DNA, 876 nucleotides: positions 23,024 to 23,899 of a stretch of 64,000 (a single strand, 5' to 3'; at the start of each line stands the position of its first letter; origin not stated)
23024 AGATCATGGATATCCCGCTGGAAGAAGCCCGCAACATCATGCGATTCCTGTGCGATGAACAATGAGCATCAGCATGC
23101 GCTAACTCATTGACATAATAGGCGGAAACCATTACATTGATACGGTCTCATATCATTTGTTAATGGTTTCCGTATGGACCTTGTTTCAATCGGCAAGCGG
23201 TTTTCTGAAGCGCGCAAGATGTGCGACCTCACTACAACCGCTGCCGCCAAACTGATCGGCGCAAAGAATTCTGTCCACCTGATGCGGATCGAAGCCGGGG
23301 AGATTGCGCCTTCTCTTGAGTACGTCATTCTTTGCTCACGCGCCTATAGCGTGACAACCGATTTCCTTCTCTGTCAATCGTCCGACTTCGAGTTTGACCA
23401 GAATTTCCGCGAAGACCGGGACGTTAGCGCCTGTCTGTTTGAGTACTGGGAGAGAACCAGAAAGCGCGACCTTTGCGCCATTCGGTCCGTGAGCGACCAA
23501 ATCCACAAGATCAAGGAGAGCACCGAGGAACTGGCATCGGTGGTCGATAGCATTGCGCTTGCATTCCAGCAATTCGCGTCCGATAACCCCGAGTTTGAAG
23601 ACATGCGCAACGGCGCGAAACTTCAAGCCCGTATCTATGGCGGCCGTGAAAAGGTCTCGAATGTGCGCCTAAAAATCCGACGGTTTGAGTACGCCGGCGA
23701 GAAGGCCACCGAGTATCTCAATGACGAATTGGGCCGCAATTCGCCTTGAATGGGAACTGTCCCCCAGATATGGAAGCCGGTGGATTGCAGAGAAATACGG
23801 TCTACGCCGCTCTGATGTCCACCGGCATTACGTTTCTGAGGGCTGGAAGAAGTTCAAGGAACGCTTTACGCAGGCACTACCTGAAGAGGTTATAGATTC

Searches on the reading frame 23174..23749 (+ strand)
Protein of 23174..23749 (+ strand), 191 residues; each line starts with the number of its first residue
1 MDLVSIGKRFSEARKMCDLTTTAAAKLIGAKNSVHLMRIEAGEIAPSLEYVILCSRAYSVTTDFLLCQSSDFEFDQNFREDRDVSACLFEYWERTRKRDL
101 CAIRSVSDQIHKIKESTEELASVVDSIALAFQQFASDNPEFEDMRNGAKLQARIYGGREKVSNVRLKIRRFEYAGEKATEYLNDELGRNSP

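Call 64: search_protein_families(library=pfam, proteins=[window:23174-23749:+], max_evalue=0.01)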
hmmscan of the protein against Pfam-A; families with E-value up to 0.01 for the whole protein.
window:23174-23749:+ (191 aa): 2 families
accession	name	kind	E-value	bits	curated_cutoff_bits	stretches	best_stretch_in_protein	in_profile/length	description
PF01381.28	HTH_3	-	4.9e-05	23.7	23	1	12-65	3-55/55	Helix-turn-helix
PF14712.11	Snapin_Pallidin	-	0.0062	17.4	29.6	0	102-168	14-78/89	Snapin/Pallidin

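Call 106: find_encoding_contigs(protein=window:23174-23749:+, flank=500, max_places=10)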
Protein window:23174-23749:+ (191 aa): 4 contigs read that carry it; 1 place shown.
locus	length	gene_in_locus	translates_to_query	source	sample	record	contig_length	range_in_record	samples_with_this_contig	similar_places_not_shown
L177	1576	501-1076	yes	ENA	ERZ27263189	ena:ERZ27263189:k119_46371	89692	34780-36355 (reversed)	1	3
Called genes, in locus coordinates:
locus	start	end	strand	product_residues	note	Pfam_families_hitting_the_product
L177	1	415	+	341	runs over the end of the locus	PF03837:RecT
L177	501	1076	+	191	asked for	-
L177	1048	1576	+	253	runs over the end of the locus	-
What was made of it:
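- Tried and rejected: It returned only the window genome (call 106).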
